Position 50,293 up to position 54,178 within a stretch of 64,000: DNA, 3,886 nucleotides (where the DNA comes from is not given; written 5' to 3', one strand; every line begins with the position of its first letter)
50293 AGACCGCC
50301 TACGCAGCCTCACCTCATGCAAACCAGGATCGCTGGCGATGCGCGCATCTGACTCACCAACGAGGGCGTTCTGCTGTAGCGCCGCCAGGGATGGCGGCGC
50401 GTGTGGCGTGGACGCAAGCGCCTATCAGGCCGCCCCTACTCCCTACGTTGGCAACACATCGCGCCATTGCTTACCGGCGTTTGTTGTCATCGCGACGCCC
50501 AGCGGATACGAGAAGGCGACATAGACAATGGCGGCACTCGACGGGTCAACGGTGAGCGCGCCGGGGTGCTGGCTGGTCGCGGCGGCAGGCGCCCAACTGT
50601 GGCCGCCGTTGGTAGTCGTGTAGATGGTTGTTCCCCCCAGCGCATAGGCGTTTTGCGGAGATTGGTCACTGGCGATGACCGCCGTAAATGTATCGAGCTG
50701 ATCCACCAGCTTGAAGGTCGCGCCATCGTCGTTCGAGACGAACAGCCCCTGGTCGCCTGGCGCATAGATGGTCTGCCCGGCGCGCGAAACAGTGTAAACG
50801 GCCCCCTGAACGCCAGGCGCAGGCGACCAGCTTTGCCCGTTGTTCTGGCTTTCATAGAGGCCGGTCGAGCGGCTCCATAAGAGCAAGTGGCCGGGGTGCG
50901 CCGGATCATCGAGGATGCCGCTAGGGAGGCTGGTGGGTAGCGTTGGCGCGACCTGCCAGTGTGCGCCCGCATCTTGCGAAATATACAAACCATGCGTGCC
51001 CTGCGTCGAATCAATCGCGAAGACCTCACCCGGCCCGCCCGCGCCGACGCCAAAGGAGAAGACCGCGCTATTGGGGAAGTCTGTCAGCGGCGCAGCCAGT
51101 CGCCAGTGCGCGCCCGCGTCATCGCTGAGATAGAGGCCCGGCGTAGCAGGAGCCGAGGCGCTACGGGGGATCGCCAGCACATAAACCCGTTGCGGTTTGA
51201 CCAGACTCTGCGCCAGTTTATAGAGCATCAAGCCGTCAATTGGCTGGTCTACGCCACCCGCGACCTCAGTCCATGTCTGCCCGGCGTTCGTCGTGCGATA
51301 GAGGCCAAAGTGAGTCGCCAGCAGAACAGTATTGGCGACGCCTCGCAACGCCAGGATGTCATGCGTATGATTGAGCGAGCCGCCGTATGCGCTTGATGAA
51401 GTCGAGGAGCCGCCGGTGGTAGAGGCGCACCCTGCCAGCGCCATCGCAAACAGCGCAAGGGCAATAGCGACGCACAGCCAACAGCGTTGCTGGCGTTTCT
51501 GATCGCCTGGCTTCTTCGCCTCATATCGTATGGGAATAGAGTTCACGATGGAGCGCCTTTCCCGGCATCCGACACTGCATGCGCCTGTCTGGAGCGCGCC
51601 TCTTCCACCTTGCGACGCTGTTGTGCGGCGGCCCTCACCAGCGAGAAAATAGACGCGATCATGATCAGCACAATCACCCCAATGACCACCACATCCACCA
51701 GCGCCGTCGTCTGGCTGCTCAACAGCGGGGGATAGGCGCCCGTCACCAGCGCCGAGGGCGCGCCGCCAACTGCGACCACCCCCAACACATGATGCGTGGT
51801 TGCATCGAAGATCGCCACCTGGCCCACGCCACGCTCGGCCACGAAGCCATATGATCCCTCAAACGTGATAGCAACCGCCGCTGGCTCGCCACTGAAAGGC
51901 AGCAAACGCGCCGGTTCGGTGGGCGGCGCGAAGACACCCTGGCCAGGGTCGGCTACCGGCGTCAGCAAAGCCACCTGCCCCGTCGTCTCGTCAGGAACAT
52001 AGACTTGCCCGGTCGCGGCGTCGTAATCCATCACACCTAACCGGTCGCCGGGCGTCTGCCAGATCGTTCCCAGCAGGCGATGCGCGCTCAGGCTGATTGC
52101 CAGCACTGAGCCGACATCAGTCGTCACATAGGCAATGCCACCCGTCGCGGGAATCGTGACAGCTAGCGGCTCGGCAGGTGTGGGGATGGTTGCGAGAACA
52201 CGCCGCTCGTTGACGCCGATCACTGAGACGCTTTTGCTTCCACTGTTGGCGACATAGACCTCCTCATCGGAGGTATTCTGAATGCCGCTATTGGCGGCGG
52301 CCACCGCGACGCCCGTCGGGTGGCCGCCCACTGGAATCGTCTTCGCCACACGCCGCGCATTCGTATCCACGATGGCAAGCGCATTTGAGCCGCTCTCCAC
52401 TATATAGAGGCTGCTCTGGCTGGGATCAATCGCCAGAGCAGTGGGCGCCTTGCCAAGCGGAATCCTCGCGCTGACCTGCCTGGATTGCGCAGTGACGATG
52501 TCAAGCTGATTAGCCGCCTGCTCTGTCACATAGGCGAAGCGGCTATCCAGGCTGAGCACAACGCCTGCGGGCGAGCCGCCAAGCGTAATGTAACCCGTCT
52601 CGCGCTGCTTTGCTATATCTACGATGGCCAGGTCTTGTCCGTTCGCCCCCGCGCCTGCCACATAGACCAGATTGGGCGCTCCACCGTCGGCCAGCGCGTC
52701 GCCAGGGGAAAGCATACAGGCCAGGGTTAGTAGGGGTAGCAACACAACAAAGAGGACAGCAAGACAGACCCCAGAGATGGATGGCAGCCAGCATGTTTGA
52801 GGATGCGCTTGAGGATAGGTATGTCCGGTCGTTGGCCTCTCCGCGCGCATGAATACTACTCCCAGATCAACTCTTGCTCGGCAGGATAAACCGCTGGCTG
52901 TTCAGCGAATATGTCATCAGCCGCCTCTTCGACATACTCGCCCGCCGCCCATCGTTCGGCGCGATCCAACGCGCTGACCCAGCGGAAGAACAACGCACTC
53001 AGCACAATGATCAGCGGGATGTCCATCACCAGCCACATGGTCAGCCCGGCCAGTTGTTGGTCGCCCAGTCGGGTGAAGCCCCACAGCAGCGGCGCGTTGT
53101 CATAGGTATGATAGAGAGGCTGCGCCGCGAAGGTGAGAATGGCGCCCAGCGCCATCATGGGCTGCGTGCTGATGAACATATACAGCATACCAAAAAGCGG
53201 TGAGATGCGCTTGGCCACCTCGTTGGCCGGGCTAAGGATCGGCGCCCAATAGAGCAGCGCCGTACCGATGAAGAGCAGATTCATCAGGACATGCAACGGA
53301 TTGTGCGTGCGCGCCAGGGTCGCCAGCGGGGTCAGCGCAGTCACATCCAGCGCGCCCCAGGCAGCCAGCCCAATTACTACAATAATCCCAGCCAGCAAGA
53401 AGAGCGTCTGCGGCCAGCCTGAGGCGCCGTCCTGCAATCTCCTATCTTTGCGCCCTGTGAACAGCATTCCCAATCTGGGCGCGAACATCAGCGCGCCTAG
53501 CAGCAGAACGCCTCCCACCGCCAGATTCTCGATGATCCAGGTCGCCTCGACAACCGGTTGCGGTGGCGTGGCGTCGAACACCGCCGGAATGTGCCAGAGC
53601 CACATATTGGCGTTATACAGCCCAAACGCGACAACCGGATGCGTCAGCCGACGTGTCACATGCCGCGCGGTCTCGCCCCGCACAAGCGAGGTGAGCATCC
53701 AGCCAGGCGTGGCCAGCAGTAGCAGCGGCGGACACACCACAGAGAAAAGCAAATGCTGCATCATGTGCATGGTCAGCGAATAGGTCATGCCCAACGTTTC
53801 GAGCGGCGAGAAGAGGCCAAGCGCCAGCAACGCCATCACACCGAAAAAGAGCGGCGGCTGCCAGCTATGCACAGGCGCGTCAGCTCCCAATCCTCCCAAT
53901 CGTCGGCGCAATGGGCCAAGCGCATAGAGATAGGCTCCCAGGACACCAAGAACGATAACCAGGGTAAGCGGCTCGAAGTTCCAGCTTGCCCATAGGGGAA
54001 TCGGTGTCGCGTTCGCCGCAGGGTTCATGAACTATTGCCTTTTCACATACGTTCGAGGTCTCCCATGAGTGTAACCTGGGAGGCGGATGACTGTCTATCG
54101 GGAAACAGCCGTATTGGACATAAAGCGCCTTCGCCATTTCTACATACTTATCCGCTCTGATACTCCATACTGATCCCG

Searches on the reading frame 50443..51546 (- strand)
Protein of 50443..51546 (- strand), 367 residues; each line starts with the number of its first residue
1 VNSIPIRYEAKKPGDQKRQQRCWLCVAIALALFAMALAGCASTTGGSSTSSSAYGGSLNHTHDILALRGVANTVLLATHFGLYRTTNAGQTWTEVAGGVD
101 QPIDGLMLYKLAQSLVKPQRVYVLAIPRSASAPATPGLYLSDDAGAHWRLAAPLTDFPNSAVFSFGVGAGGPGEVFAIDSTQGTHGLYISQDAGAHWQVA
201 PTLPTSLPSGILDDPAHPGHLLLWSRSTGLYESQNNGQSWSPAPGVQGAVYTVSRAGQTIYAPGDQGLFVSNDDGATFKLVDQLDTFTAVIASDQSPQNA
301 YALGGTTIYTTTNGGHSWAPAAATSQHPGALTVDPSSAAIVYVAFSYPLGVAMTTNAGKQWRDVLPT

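Call 3: search_protein_families(library=pfam, proteins=[window:50443-51546:-], max_evalue=1)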
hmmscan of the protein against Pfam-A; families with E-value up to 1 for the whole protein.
window:50443-51546:- (367 aa): 8 families
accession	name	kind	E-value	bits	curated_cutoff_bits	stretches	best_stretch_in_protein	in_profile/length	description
PF15902.12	Sortilin-Vps10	-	5.1e-15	55.6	33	2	268-363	3-111/446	Sortilin, neurotensin receptor 3,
PF02012.26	BNR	-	3.8e-13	47.7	27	0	231-242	1-12/12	BNR/Asp-box repeat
PF13088.12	BNR_2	-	5e-05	23.2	31.4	1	85-205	143-256/277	BNR repeat-like domain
PF19755.4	DUF6242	-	0.0063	16.8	29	1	227-277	164-216/217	Domain of unknown function (DUF6242)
PF05365.17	UCR_UQCRX_QCR9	-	0.034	14.5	27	0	355-364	40-49/53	Ubiquinol-cytochrome C reductase, UQCRX/QCR9 like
PF10647.15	Gmad1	-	0.048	13.9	20.5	0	56-102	200-248/251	Lipoprotein LpqB beta-propeller domain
PF20938.3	DUF2264_C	-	0.08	12.7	27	0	157-199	43-81/266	DUF2264 C-terminal domain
PF19135.5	DUF5818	-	0.11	12.6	27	0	137-152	10-25/57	Protein of unknown function (DUF5818)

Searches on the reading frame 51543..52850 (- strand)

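Call 3: search_protein_families(library=pfam, proteins=[window:51543-52850:-], max_evalue=1)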
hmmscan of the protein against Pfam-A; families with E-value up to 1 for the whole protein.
window:51543-52850:- (435 aa): 5 families
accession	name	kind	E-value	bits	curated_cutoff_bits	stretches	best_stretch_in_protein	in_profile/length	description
PF21783.3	YNCE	-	2.5e-06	27.5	27.1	1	108-179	128-201/339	YNCE-like beta-propeller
PF10282.15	Lactonase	-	1.5e-05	24.8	21.7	1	93-165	245-322/344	Lactonase, 7-bladed beta-propeller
PF02239.22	Cytochrom_D1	-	0.011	14.7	25.5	0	73-131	58-116/368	Cytochrome D1 heme domain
PF08450.18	SGL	-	0.07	13.1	26.3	1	135-243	135-243/246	SMP-30/Gluconolactonase/LRE-like region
PF01731.26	Arylesterase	-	0.11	13.2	21.3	0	93-116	55-78/86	Arylesterase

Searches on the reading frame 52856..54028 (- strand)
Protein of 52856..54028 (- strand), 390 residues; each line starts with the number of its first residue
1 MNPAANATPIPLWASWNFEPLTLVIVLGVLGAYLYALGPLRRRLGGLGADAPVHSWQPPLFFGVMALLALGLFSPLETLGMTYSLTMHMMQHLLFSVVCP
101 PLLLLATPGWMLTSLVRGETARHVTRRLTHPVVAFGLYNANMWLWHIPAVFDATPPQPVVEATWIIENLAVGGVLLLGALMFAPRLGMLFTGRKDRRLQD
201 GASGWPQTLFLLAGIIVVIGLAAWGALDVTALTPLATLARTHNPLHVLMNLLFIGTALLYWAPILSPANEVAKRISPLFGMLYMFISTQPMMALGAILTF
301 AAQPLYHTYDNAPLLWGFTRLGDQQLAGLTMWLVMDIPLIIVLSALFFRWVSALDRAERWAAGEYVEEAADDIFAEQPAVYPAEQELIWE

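Call 3: search_protein_families(library=pfam, proteins=[window:52856-54028:-], max_evalue=1)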
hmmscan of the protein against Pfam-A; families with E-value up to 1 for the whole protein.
window:52856-54028:- (390 aa): 1 family
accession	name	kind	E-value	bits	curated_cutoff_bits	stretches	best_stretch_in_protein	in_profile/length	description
PF09678.15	Caa3_CtaG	-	1.9e-48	165.4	27.7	2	221-351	107-235/237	Cytochrome c oxidase caa3 assembly factor (Caa3_CtaG)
